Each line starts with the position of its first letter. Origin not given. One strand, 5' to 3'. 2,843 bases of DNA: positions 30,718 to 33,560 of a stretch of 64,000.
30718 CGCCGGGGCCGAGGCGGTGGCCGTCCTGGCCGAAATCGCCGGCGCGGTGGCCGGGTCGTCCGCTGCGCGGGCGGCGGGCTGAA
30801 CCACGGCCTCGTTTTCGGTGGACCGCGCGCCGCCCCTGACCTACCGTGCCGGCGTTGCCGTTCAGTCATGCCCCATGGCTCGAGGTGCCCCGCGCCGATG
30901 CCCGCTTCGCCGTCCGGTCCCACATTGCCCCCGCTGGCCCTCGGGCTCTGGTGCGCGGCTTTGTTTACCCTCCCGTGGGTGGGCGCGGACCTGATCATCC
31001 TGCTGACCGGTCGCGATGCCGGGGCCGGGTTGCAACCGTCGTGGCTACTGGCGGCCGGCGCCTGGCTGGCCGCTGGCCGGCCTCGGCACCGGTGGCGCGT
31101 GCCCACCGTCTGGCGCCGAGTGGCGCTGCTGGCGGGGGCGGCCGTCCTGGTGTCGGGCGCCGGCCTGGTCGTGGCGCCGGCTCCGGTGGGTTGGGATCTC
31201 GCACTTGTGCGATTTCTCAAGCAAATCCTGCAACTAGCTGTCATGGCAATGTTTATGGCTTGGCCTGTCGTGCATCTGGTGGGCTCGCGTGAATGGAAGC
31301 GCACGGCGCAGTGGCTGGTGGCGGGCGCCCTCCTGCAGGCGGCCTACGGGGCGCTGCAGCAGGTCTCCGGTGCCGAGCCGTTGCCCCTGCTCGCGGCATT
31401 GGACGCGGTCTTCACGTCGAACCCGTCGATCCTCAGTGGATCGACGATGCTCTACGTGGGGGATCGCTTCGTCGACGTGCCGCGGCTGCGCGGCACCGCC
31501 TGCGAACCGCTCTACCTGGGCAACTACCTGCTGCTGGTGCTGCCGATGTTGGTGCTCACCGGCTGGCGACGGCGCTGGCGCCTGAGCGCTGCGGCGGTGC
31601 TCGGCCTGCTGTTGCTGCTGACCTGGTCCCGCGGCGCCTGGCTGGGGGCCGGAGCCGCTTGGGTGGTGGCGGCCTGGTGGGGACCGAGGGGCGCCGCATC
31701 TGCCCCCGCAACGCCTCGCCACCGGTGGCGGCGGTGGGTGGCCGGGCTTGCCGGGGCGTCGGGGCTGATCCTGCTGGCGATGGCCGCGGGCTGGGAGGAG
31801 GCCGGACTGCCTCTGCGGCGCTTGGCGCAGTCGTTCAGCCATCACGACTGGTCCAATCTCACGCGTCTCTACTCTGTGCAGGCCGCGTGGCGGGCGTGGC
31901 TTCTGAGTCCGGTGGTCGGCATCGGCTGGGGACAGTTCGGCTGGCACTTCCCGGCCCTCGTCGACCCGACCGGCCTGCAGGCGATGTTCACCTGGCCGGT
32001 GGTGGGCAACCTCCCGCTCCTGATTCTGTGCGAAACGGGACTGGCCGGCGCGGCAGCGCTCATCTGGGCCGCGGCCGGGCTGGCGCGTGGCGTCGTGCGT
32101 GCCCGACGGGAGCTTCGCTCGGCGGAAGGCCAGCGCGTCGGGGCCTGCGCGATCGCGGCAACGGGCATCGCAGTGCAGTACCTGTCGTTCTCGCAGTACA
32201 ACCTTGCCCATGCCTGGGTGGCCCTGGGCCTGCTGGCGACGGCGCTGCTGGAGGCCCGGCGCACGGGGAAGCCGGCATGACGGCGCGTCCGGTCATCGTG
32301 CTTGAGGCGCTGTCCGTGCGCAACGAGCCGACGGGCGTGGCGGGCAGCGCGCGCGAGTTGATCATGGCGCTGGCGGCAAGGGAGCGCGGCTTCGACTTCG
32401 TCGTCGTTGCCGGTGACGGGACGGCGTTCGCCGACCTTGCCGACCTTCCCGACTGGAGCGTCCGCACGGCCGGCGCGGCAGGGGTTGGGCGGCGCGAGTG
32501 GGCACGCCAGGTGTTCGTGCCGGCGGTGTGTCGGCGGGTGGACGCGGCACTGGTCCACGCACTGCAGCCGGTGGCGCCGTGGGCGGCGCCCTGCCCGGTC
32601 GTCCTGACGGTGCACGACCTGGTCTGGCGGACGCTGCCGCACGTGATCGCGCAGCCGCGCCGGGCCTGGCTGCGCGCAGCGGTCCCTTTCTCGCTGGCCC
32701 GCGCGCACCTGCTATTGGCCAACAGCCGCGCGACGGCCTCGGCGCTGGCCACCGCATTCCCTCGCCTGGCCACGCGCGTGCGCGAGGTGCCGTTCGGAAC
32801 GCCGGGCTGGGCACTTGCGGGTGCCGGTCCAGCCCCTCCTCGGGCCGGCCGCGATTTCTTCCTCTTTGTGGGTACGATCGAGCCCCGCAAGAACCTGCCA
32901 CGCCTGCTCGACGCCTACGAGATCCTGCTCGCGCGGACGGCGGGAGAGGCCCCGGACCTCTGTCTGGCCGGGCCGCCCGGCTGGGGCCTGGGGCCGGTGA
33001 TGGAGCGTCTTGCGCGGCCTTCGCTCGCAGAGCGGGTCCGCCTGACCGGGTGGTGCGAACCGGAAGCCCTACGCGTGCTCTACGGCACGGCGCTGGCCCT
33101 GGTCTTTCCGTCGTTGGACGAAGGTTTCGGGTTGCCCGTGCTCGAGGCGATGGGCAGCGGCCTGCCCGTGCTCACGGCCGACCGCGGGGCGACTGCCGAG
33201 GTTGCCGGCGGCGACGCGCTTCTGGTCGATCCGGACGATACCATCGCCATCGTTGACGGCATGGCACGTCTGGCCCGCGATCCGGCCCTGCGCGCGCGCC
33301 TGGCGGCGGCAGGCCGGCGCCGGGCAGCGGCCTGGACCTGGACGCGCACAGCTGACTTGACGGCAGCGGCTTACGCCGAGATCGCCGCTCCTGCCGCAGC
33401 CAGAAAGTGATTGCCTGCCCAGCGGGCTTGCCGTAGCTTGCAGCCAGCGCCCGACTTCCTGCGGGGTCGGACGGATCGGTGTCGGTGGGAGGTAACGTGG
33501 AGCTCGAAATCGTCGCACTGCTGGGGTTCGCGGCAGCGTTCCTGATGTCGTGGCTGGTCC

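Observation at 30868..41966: O-antigen-ligase-family gene, GT1 and WecA-like initiating transferase lie directly upstream of a gingipain-family T9SS cargo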

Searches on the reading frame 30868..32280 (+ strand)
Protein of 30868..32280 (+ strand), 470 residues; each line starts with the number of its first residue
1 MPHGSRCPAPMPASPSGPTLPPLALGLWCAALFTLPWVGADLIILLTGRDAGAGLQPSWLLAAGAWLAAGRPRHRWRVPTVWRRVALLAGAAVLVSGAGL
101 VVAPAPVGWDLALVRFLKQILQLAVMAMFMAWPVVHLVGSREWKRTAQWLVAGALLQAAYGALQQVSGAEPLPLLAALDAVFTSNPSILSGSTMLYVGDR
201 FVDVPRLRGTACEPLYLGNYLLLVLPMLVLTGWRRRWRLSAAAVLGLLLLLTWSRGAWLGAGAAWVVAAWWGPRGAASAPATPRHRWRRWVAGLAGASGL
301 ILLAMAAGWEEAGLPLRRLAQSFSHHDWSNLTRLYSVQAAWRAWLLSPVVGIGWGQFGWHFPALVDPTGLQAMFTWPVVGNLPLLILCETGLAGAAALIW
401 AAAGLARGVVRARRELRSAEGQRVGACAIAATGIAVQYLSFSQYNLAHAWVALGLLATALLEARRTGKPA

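Call 6: search_protein_families(library=pfam, proteins=[window:30868-32280:+], max_evalue=0.01)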
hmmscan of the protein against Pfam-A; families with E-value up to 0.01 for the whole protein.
window:30868-32280:+ (470 aa): 1 family
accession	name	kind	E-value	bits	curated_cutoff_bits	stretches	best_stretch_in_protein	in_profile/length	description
PF04932.20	Wzy_C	-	7e-09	36.1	31.7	1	242-398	3-148/149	O-Antigen ligase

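Call 7: search_protein_families(library=ncbifam, proteins=[window:30868-32280:+], max_evalue=0.01)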
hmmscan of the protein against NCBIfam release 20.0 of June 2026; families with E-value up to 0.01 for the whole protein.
window:30868-32280:+ (470 aa): 0 families

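Call 52: find_homologous_proteins(query=window:30868-32280:+, max_evalue=0.001)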
Query window:30868-32280:+ (470 aa): 248 proteins with E <= 0.001 among 8000 candidates; the best 120 are listed.
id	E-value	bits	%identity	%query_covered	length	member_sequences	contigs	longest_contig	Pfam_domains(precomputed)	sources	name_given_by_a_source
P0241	1.4e-278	943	100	93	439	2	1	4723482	PF04932.21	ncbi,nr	ncbi:MAG: O-antigen ligase family protein [bacterium]|nr:O-antigen ligase family protein [bacterium]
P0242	6.4e-235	799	83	90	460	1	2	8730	PF04932.21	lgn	-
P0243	1.9e-234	797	82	95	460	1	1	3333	PF04932.21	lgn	-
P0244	2.5e-231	787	81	97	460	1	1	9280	PF04932.21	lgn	-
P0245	9.2e-226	769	81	98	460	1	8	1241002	PF04932.21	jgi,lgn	jgi:hypothetical protein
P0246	4.5e-220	750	80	90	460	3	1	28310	PF04932.21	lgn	-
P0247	1.8e-195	669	72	95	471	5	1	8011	PF04932.21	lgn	-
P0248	7.7e-189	647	70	92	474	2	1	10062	PF04932.21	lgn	-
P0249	5.7e-182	624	68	91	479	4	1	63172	PF04932.21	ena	-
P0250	5.7e-174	598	67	94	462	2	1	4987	PF04932.21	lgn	-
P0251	7.7e-164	564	63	97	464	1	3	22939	PF04932.21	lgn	-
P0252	5.0e-162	558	65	94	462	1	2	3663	PF04932.21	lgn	-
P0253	1.2e-161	557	63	94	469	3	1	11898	PF04932.21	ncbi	-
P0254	5.6e-158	545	62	91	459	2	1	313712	PF04932.21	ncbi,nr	ncbi:MAG: O-antigen ligase family protein [bacterium]|nr:O-antigen ligase family protein [bacterium]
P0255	5.7e-158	545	62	94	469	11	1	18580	PF04932.21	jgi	jgi:O-antigen ligase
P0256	1.2e-156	540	61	94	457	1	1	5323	PF04932.21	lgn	-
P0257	3.3e-156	539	61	91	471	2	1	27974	PF04932.21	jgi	jgi:O-antigen ligase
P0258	2.2e-154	533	62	93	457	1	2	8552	PF04932.21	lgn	-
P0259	1.5e-153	530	60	90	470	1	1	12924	PF04932.21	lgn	-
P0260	2.3e-153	530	63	90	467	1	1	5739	PF04932.21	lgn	-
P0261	5.8e-153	528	63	93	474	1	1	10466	PF04932.21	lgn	-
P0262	3.1e-149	516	60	90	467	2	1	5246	PF04932.21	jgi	-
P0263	3.3e-147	509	60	93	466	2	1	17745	PF04932.21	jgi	jgi:hypothetical protein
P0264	1.5e-146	507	62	93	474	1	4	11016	PF04932.21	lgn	-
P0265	2.1e-146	507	62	93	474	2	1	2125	PF04932.21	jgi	jgi:hypothetical protein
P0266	2.1e-146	507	63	93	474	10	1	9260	PF04932.21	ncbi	-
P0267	3.2e-145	503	62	89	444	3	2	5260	PF04932.21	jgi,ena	-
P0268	1.3e-143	498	61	89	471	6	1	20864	PF04932.21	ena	-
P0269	6.9e-143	495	62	93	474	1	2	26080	PF04932.21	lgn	-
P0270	2.0e-141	490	60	54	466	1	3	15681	PF04932.21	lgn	-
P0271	7.1e-140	485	59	90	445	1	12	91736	PF04932.21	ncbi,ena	-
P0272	5.8e-136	472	61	82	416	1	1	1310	PF04932.21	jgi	jgi:O-antigen ligase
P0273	7.5e-127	442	56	90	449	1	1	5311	PF04932.21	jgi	-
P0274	2.7e-122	427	54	90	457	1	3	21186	PF04932.21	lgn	-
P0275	6.6e-121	423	53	91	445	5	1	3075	PF04932.21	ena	-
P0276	4.0e-120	420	53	90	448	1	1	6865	PF04932.21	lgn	-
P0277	6.9e-120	419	54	93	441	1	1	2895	PF04932.21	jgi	jgi:O-antigen ligase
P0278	1.5e-119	418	55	90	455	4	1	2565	PF04932.21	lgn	-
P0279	2.7e-119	417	53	91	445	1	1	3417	PF04932.21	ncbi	-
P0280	1.6e-118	415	55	90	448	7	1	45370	PF04932.21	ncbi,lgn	-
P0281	5.4e-118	413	54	90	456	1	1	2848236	PF04932.21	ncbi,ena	-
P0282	1.5e-116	408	54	87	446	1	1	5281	PF04932.21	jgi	jgi:O-antigen ligase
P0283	2.6e-116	407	52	93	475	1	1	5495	PF04932.21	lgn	-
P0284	1.8e-115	405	53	90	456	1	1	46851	PF04932.21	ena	-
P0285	1.4e-113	399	53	93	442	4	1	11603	PF04932.21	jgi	-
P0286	1.6e-113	398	52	96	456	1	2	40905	PF04932.21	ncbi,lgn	-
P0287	2.4e-113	398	53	95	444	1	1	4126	PF04932.21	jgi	-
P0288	1.1e-112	396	53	90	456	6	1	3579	PF04932.21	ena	-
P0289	1.9e-111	391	48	94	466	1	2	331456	PF04932.21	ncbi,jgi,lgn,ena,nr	ncbi:MAG: O-antigen ligase family protein [bacterium]|nr:O-antigen ligase family protein [bacterium]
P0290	2.9e-111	391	53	93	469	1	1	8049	PF04932.21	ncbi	-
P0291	4.9e-111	390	52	93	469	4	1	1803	PF04932.21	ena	-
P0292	2.2e-110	388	51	94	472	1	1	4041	PF04932.21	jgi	jgi:O-antigen ligase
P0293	3.1e-110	387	50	95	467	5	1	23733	PF04932.21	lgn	-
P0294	5.7e-110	387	51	92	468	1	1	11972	PF04932.21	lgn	-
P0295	8.5e-110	386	48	94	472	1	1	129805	PF04932.21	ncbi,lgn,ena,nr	ncbi:MAG: O-antigen ligase family protein [Candidatus Krumholzibacteria bacterium]|nr:O-antigen liga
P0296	3.1e-109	384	50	94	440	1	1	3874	PF04932.21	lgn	-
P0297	2.7e-108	381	49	94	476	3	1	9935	PF04932.21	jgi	jgi:O-antigen ligase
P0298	3.2e-108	381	50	94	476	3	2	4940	PF04932.21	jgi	jgi:O-antigen ligase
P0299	3.7e-108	381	50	92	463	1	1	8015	PF04932.21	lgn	-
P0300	9.1e-108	379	63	61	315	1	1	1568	PF04932.21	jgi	jgi:O-antigen ligase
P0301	2.9e-107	378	49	94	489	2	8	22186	PF04932.21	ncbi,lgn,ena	-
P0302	3.3e-107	377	47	92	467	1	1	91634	PF04932.21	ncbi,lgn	ncbi:MAG: O-antigen ligase family protein [Candidatus Krumholzibacteriia bacterium]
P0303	3.8e-107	377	49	93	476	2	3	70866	PF04932.21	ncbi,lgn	-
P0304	5.7e-107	377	48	94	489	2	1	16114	PF04932.21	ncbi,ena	-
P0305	7.0e-107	376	48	94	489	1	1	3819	PF04932.21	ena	-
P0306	7.5e-107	376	49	97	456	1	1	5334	PF04932.21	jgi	-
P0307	1.1e-106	376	50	93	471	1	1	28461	PF04932.21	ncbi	-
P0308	1.2e-106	376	49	94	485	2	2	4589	PF04932.21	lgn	-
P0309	1.2e-106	376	50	94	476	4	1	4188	PF04932.21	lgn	-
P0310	4.1e-106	374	49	93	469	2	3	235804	PF04932.21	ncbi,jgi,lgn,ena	jgi:hypothetical protein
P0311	4.4e-106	374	52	93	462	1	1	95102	PF04932.21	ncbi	-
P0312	4.4e-106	374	49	94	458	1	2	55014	PF04932.21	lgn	-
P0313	9.6e-106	373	47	96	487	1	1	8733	PF04932.21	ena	-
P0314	1.2e-105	372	49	93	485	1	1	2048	PF04932.21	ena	-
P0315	2.5e-105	371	48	91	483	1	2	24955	PF04932.21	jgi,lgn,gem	-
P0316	4.4e-105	370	47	94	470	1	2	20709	PF04932.21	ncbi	-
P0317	1.1e-104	369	47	96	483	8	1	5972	PF04932.21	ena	-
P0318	1.3e-104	369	50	97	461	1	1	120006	PF04932.21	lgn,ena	-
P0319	2.7e-104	368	48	93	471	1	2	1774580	PF04932.21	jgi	jgi:O-antigen ligase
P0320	3.1e-104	368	49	93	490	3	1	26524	PF04932.21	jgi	-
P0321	4.8e-104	367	48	93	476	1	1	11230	PF04932.21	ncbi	-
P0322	5.2e-104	367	48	95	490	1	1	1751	PF04932.21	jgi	jgi:O-antigen ligase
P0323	5.3e-104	367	49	90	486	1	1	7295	PF04932.21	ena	-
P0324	9.5e-104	366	47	93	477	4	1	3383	PF04932.21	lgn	-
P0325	1.1e-103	366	47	94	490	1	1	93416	PF04932.21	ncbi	ncbi:MAG: O-antigen ligase family protein [Candidatus Krumholzibacteriota bacterium]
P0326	1.2e-103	366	48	90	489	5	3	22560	PF04932.21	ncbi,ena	-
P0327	1.4e-103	365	50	90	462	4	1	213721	PF04932.21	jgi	-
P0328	2.1e-103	365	50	93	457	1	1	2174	PF04932.21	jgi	jgi:hypothetical protein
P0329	2.6e-103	365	49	93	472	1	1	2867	PF04932.21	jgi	-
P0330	4.2e-103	364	49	90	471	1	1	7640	PF04932.21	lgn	-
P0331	6.2e-103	363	50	91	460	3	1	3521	PF04932.21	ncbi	-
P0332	6.2e-103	363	51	90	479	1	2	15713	PF04932.21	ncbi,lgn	-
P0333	8.5e-103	363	48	91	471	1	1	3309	PF04932.21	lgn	-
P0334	1.1e-102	363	58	66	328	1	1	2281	PF04932.21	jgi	jgi:O-antigen ligase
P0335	1.7e-102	362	47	93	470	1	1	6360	PF04932.21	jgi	-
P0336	1.9e-102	362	48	93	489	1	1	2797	PF04932.21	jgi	-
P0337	5.0e-102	360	48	93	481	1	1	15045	PF04932.21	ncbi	ncbi:MAG: O-antigen ligase family protein [Candidatus Krumholzibacteriia bacterium]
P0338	5.3e-102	360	47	92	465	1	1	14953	PF04932.21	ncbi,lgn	-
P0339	6.2e-102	360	48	94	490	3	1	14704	PF04932.21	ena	-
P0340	1.1e-101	359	50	49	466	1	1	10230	PF04932.21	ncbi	-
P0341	1.3e-101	359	47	97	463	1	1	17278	PF04932.21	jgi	-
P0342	1.8e-101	359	47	94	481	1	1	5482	PF04932.21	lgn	-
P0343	1.8e-101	358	48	93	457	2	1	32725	PF04932.21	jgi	jgi:O-antigen ligase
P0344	2.4e-101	358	48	93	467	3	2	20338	PF04932.21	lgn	-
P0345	2.7e-101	358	45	90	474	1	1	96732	PF04932.21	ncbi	-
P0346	5.7e-101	357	48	89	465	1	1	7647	PF04932.21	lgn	-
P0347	9.1e-101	356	48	92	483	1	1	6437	PF04932.21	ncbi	-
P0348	1.1e-100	356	47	95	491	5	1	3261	PF04932.21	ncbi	-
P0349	1.3e-100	356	49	93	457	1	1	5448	PF04932.21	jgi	jgi:hypothetical protein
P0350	1.7e-100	355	48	92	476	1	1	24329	PF04932.21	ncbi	-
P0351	1.9e-100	355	49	93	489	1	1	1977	PF04932.21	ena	-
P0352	1.9e-100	355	48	92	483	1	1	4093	PF04932.21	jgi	jgi:hypothetical protein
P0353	3.4e-100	354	49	93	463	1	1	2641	PF04932.21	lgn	-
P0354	3.8e-100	354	47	90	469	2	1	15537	PF04932.21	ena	-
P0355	4.8e-100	354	46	94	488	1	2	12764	PF04932.21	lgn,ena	-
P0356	5.8e-100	354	46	94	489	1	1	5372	PF04932.21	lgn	-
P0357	6.9e-100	353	46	95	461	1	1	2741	PF04932.21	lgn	-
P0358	1.0e-99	353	47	92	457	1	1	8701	PF04932.21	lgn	-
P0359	1.9e-99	352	46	94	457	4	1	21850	PF04932.21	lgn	-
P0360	2.1e-99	352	48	93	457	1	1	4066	PF04932.21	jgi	jgi:hypothetical protein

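Call 55: search_solved_structures(query=A4, max_evalue=10, show_alignments=3)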
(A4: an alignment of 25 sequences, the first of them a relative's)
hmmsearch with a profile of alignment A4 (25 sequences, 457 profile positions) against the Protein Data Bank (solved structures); distinct sequences matched with E-value up to 10: 1.
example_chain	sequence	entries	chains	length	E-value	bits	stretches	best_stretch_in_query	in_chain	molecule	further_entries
6sgz_D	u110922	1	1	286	8.3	8.1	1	207-277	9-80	ESX-3 secretion system protein EccE3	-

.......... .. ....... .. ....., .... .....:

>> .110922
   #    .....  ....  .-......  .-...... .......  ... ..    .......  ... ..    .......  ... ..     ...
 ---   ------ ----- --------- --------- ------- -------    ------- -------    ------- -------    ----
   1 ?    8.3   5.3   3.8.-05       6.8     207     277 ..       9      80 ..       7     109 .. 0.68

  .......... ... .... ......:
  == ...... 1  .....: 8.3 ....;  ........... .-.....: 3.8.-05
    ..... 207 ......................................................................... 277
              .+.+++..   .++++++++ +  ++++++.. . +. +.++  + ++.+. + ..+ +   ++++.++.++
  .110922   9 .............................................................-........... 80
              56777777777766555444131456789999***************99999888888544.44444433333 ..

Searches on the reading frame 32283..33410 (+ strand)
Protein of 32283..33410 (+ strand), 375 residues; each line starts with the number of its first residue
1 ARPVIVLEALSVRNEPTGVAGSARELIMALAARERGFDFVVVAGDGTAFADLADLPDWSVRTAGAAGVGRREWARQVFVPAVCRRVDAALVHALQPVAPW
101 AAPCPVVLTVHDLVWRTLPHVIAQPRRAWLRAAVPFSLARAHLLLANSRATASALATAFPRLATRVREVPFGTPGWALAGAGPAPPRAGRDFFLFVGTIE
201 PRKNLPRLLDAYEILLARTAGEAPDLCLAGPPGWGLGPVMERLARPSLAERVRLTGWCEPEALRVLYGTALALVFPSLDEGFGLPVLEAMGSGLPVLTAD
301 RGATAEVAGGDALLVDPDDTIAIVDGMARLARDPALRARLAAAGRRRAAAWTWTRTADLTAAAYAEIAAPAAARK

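Call 6: search_protein_families(library=pfam, proteins=[window:32283-33410:+], max_evalue=0.01)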
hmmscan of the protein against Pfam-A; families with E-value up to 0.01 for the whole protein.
window:32283-33410:+ (375 aa): 5 families
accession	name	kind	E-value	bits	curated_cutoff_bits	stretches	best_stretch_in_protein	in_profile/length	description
PF00534.26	Glycos_transf_1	-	7.9e-25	87.8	26.4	1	189-347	14-172/172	Glycosyl transferases group 1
PF13692.12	Glyco_trans_1_4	-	7.1e-23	81.9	27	1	193-333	4-142/142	Glycosyl transferases group 1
PF13439.12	Glyco_transf_4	-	5.6e-11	43.2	28.5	1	18-170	3-163/170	Glycosyltransferase Family 4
PF20706.3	GT4-conflict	-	1.3e-09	38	26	1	165-302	170-314/385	Family 4 Glycosyltransferase in conflict systems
PF13524.12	Glyco_trans_1_2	-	2.3e-06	28.1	25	1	237-357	27-139/144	Glycosyl transferase-like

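Call 7: search_protein_families(library=ncbifam, proteins=[window:32283-33410:+], max_evalue=0.01)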
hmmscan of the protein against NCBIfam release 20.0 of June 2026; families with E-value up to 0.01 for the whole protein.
window:32283-33410:+ (375 aa): 24 families
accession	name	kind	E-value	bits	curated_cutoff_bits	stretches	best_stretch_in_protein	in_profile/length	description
TIGR04047.1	MSMEG_0565_glyc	hypoth_equivalog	1.2e-24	87.1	259.85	1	191-365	194-372/373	MSMEG_0565 family glycosyltransferase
TIGR03449.1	mycothiol_MshA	equivalog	4.7e-19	68.6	462.5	1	192-367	222-403/406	D-inositol-3-phosphate glycosyltransferase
NF041876.1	EPS_EpsE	equivalog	3.1e-18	66.2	400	1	184-350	207-378/389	exopolysaccharide biosynthesis GT4 family glycosyltransferase EpsE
TIGR03088.1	stp2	hypoth_equivalog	3.4e-13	49.4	409.05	1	193-357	197-363/374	TIGR03088 family PEP-CTERM/XrtA system glycosyltransferase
NF038229.1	Glyco4_Geo_Pelo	equivalog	1.8e-10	40.4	400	1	134-347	103-315/338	GPMC system family 4 glycosyltransferase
NF053787.1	GlcN_PG_synth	equivalog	3.3e-10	39.3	480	1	193-367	200-359/361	N-acetylglucosaminyl phosphatidylglycerol synthase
TIGR02149.1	glgA_Coryne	subfamily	1.2e-09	37.8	302.4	1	191-367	205-390/391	glycogen synthase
NF038295.1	EPS_HpsP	equivalog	4.8e-09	35.7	550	1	192-367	209-387/388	hormogonium polysaccharide biosynthesis glycosyltransferase HpsP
TIGR03999.1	thiol_BshA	equivalog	4.3e-07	29.2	273.7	1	239-364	244-370/375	N-acetyl-alpha-D-glucosaminyl L-malate synthase BshA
TIGR02468.1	sucrsPsyn_pln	equivalog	3.5e-06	25.1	1143.95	1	269-355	571-659/1051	sucrose-phosphate synthase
NF041010.1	glycosy_Agl16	equivalog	1.2e-05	24.4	575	1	239-366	223-350/352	glycosylation protein Agl16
NF047684.1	TeichurnBiosyTuaC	equivalog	1.2e-05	24.4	550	1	235-337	254-358/391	teichuronic acid biosynthesis protein TuaC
TIGR02470.1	sucr_synth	equivalog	1.4e-05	23.4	810.4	1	261-354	635-735/784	sucrose synthase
TIGR02472.1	sucr_P_syn_N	equivalog_domain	1.7e-05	23.8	576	1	273-353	344-427/439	sucrose-phosphate synthase, putative, glycosyltransferase domain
TIGR04157.1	glyco_rSAM_CFB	subfamily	2.2e-05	23.6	400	1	192-300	229-331/406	TIGR04157 family glycosyltransferase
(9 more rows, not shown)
